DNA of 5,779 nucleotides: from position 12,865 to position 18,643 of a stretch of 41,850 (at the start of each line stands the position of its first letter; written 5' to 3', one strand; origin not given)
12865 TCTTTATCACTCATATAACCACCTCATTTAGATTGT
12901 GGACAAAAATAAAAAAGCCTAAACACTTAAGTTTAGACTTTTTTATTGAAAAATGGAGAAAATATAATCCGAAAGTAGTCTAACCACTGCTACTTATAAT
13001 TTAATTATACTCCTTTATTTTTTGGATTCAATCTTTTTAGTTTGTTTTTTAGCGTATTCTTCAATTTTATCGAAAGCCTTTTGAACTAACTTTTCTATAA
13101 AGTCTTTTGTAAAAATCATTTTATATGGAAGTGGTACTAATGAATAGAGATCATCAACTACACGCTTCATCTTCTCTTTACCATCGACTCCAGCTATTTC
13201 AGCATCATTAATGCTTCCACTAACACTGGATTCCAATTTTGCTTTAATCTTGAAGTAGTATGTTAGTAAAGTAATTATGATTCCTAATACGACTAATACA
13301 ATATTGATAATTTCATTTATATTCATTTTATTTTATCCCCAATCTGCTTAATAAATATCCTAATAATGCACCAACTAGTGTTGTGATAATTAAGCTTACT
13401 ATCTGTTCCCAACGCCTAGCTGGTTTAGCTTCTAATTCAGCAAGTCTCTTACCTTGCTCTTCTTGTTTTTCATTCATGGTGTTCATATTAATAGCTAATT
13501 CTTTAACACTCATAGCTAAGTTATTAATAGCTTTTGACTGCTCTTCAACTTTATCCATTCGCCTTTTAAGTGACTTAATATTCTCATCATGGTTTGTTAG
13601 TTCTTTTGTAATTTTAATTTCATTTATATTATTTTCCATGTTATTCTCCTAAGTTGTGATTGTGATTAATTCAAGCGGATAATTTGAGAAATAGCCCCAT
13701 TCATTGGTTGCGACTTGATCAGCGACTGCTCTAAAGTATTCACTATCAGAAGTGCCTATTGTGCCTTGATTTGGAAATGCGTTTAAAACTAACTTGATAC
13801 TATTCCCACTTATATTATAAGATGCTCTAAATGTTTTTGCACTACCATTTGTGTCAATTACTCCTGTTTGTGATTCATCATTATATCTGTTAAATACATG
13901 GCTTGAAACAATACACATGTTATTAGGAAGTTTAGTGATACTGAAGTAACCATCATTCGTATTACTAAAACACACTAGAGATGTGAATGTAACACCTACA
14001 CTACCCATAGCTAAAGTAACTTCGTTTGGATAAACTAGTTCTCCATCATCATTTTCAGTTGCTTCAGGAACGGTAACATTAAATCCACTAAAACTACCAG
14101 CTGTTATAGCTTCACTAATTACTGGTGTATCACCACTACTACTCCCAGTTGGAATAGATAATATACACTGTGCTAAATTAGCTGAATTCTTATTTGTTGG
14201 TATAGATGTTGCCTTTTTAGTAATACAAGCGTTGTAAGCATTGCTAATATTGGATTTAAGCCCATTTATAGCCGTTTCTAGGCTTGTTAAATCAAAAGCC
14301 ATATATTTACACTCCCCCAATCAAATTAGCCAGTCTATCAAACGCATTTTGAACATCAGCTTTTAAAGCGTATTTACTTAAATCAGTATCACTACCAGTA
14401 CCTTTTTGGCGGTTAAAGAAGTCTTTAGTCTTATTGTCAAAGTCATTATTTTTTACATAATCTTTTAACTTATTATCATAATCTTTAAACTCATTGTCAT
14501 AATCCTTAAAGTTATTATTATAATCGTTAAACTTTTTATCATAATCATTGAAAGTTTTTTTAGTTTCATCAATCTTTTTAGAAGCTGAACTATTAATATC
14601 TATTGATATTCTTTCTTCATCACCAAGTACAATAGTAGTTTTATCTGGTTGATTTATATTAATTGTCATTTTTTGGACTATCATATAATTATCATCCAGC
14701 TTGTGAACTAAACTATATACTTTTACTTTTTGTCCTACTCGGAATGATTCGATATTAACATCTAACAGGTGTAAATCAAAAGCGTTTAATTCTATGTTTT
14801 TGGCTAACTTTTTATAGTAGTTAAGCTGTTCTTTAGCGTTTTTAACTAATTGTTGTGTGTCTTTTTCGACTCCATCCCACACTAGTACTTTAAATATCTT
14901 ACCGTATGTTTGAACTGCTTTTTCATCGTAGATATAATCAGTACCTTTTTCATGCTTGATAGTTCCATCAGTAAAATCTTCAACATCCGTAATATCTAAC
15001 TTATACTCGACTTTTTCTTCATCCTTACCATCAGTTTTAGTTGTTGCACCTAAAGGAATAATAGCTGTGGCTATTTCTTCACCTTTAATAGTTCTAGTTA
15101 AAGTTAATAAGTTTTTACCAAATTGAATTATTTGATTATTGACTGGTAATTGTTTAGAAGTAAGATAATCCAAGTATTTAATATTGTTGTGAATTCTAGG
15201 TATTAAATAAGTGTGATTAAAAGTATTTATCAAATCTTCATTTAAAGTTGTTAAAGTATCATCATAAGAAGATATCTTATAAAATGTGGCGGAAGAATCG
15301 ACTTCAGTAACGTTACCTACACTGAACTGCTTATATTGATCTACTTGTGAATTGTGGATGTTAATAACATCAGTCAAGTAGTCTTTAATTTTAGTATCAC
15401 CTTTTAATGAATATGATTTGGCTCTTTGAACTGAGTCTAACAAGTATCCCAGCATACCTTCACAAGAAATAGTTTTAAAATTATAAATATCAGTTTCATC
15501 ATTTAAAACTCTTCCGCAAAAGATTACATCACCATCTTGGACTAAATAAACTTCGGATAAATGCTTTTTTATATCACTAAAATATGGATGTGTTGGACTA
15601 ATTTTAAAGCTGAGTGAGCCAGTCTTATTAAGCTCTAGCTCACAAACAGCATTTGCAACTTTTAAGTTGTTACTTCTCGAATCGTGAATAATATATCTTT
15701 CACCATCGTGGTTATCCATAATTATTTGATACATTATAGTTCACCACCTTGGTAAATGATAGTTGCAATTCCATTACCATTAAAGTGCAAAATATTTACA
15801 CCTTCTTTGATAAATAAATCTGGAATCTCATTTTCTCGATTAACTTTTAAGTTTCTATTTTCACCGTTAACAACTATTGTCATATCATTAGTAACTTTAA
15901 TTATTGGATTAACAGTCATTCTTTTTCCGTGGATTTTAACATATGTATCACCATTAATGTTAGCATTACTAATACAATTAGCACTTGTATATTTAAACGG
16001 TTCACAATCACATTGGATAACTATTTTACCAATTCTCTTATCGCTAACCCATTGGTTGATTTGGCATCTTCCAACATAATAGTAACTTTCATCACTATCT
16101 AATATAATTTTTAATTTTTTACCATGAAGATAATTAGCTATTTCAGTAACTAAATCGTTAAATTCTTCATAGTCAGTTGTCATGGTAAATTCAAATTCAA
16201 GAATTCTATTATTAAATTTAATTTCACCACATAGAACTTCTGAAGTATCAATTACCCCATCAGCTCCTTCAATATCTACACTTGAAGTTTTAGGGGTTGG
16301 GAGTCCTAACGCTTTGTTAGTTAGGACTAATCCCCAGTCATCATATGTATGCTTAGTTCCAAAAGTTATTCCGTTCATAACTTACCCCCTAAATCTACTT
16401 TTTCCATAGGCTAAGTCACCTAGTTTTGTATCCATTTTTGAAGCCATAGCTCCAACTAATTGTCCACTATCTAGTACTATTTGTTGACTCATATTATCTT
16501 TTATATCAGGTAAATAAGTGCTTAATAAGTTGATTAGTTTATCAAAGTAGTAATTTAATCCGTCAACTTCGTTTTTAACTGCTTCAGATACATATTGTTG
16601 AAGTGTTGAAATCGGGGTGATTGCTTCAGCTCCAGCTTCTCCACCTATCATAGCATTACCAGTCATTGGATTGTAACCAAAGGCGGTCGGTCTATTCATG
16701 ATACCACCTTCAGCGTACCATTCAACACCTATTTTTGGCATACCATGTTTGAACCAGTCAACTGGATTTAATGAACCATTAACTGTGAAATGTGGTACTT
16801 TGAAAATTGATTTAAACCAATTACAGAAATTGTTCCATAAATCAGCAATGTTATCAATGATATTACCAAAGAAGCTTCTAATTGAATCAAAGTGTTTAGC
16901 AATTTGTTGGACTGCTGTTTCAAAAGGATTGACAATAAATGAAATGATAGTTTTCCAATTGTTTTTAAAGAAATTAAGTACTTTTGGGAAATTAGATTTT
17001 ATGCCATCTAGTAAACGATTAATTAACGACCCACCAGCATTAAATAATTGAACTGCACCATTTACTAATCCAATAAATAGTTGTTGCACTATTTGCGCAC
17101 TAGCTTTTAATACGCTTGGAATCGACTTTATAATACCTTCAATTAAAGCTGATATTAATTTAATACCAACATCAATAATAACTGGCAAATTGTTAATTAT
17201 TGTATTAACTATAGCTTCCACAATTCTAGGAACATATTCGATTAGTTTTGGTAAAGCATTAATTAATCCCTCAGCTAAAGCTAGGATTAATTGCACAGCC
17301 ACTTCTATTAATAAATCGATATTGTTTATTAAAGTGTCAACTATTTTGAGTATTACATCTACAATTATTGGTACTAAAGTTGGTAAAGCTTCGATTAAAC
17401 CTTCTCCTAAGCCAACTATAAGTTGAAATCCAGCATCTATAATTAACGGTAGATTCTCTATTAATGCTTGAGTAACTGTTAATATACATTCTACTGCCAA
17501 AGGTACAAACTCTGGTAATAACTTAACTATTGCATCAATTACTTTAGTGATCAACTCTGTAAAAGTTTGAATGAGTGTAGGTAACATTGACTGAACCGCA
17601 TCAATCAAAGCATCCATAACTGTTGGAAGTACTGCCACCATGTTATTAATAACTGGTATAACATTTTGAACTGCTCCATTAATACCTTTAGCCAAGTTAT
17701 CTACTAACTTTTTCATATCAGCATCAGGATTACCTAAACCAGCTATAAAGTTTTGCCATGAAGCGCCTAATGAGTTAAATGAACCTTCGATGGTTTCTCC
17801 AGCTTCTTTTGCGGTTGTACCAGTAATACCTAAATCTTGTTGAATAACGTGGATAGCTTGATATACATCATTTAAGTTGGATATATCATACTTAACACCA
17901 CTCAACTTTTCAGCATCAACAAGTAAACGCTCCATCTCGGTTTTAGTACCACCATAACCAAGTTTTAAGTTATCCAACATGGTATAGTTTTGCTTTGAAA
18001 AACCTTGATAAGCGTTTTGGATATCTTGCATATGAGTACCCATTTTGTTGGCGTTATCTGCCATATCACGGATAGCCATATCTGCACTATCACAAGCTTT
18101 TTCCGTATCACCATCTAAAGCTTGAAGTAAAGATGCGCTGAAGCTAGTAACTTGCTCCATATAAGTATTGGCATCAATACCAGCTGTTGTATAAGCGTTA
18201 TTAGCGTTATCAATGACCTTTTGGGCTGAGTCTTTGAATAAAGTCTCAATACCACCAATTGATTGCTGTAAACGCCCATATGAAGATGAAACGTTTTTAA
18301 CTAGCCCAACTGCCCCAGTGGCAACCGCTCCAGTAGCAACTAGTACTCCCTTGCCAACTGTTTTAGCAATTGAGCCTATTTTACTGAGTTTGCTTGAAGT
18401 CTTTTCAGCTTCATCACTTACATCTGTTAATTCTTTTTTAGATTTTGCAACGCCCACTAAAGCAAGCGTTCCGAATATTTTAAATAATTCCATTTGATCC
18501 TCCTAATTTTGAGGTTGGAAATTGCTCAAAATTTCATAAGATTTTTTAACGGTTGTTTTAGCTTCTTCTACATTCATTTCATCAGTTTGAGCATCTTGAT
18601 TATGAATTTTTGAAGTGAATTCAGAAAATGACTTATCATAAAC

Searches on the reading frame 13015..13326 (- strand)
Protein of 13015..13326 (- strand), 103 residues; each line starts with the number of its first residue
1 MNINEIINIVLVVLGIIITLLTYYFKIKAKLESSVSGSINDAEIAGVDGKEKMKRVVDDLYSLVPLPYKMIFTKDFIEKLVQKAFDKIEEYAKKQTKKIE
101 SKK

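Call 8: search_protein_families(library=phrogs, proteins=[window:13015-13326:-], max_evalue=0.001)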
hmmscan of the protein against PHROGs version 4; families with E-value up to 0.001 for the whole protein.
window:13015-13326:- (103 aa): 1 family
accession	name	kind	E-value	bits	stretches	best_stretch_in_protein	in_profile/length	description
phrog_15303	-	unknown function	9.9e-10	39.5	1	1-96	9-107/119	-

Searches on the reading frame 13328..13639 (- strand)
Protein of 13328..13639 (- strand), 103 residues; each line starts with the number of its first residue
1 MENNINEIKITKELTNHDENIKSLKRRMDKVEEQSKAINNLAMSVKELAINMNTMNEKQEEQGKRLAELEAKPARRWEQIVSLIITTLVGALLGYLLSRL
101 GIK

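Call 8: search_protein_families(library=phrogs, proteins=[window:13328-13639:-], max_evalue=0.001)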
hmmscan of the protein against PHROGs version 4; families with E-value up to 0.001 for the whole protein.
window:13328-13639:- (103 aa): 4 families
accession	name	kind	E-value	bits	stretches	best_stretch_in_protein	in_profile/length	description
phrog_937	-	other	2.8e-13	51.2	1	6-102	8-112/115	hemolysin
phrog_1193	-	other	3.1e-09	37.7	1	38-98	15-72/76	hemolysin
phrog_2990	-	unknown function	3.9e-05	24.9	1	9-74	23-85/133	-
phrog_89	-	lysis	0.0004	21.4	1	22-83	29-90/143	Rz-like spanin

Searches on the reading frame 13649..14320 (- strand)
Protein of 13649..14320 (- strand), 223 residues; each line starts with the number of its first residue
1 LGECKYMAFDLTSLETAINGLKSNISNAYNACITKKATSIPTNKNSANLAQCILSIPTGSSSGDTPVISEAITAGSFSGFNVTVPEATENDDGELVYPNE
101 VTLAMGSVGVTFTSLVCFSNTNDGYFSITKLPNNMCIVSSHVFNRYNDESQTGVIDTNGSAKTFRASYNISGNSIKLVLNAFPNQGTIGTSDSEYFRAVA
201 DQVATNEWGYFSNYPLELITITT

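Call 8: search_protein_families(library=phrogs, proteins=[window:13649-14320:-], max_evalue=0.001)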
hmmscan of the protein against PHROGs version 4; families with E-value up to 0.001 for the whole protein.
window:13649-14320:- (223 aa): 0 families

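Call 16: search_protein_families(library=pfam, proteins=[window:13649-14320:-], max_evalue=0.01)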
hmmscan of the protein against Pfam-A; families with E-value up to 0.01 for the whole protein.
window:13649-14320:- (223 aa): 0 families

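Call 28: search_solved_structures(query=window:13649-14320:-, max_evalue=1)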
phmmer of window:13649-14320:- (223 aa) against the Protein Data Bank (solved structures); distinct sequences matched with E-value up to 1: 0.

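Call 110: search_protein_families(library=ncbifam, proteins=[window:13649-14320:-], max_evalue=0.05)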
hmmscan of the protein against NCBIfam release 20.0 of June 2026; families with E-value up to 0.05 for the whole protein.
window:13649-14320:- (223 aa): 0 families

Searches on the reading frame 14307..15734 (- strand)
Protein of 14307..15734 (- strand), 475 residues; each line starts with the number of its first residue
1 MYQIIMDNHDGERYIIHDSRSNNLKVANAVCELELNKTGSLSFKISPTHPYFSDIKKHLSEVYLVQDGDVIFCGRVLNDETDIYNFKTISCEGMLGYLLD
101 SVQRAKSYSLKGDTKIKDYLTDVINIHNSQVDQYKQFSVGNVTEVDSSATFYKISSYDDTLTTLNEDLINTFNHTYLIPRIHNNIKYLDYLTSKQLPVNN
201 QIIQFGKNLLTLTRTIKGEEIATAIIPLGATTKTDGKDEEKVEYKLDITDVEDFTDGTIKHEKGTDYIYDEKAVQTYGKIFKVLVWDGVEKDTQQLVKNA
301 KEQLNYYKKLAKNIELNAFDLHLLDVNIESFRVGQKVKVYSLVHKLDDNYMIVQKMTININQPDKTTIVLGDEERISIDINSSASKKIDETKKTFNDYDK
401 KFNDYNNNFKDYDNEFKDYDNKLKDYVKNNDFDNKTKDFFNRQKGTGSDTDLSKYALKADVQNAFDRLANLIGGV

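Call 8: search_protein_families(library=phrogs, proteins=[window:14307-15734:-], max_evalue=0.001)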
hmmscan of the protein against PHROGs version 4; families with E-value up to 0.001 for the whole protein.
window:14307-15734:- (475 aa): 2 families
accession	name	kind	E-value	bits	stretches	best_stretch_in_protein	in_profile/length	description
phrog_3558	-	tail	8.9e-102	343.2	1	1-431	10-435/1047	tail protein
phrog_9886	-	unknown function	8.7e-62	210.1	1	1-396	1-377/940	-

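Call 16: search_protein_families(library=pfam, proteins=[window:14307-15734:-], max_evalue=0.01)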
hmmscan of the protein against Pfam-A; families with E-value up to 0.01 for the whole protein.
window:14307-15734:- (475 aa): 0 families

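Call 19: find_related_loci(query=window:14307-15734:-, collection=viral_contigs, flank=10000)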
Query window:14307-15734:- (475 aa) in viral_contigs; peptide patterns used: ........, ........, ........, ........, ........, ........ (x = any residue, [..] = any of these).
28 stretches matched a pattern; 1 encode a relative of the query (tblastn E <= 1e-3); 1 distinct loci.
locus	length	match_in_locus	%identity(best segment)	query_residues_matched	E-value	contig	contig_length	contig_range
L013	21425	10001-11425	91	1-475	0e+0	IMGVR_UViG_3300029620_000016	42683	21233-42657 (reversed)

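Call 110: search_protein_families(library=ncbifam, proteins=[window:14307-15734:-], max_evalue=0.05)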
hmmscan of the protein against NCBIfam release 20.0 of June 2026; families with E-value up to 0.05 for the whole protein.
window:14307-15734:- (475 aa): 0 families

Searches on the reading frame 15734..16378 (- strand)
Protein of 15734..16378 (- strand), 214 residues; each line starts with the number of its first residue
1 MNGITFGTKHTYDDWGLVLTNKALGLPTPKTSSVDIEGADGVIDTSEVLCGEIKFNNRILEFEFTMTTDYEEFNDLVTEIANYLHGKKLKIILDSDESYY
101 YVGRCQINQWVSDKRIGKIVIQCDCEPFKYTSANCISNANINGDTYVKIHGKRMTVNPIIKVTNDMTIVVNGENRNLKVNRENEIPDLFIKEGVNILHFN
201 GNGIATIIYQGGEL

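Call 8: search_protein_families(library=phrogs, proteins=[window:15734-16378:-], max_evalue=0.001)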
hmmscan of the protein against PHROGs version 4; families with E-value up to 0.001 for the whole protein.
window:15734-16378:- (214 aa): 1 family
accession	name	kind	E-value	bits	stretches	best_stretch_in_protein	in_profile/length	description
phrog_33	-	tail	2.6e-19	70.7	1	3-209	38-273/651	distal tail protein Dit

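Call 110: search_protein_families(library=ncbifam, proteins=[window:15734-16378:-], max_evalue=0.05)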
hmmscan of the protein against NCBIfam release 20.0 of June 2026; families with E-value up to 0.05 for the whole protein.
window:15734-16378:- (214 aa): 4 families
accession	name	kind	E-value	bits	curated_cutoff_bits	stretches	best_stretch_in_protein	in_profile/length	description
TIGR01633.1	phi3626_gp14_N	hypoth_equivalog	0.0031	17.5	23.65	1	57-130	46-123/123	distal tail protein Dit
TIGR03327.1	AMP_phos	equivalog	0.017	13.6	535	1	23-55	184-215/500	AMP phosphorylase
NF003338.0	PRK04350.1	subfamily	0.022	13.1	434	1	23-50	189-216/502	thymidine phosphorylase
TIGR02645.1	ARCH_P_rylase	hypoth_equivalog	0.029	12.8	434.6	1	23-50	183-210/493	putative thymidine phosphorylase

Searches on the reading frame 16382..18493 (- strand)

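Call 8: search_protein_families(library=phrogs, proteins=[window:16382-18493:-], max_evalue=0.001)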
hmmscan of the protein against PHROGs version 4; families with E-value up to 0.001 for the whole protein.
window:16382-18493:- (703 aa): 24 families
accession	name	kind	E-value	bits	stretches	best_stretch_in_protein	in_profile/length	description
phrog_3981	-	tail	9e-76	257.2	1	14-631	14-507/584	tail length tape measure protein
phrog_6900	-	tail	7.9e-72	243.1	1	18-216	35-235/235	tail length tape measure protein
phrog_58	-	tail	2.1e-67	229.5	1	22-644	291-1008/1544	tail length tape measure protein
phrog_991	-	tail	6.1e-66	224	1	19-690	233-927/1966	tail length tape measure protein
phrog_5493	-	tail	1.2e-45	157.3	1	19-552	472-938/1102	tail length tape measure protein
phrog_1204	-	tail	8.6e-44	150.8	3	384-695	801-1039/1483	tail protein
phrog_24198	-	unknown function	7.9e-34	118.6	3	344-428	44-128/350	-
phrog_4372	-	tail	9.2e-27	93.9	2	271-409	1123-1261/1681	tail length tape measure protein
phrog_17020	-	unknown function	1.2e-26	94.8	1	344-629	11-287/353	-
phrog_4200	-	tail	5.7e-26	92.2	2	216-517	285-565/732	tail length tape measure protein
phrog_38258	-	unknown function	1.9e-23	83.9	1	468-629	266-417/427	-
phrog_1272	-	tail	9.7e-23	80.9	2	6-499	613-1057/1606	tail length tape measure protein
phrog_167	-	tail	2.2e-16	59.8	2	16-466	286-679/1555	tail length tape measure protein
phrog_1535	-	tail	1.1e-15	58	1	231-643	642-1107/1152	tail length tape measure protein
phrog_305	-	tail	1.2e-15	58.2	1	35-555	274-663/1001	tail length tape measure protein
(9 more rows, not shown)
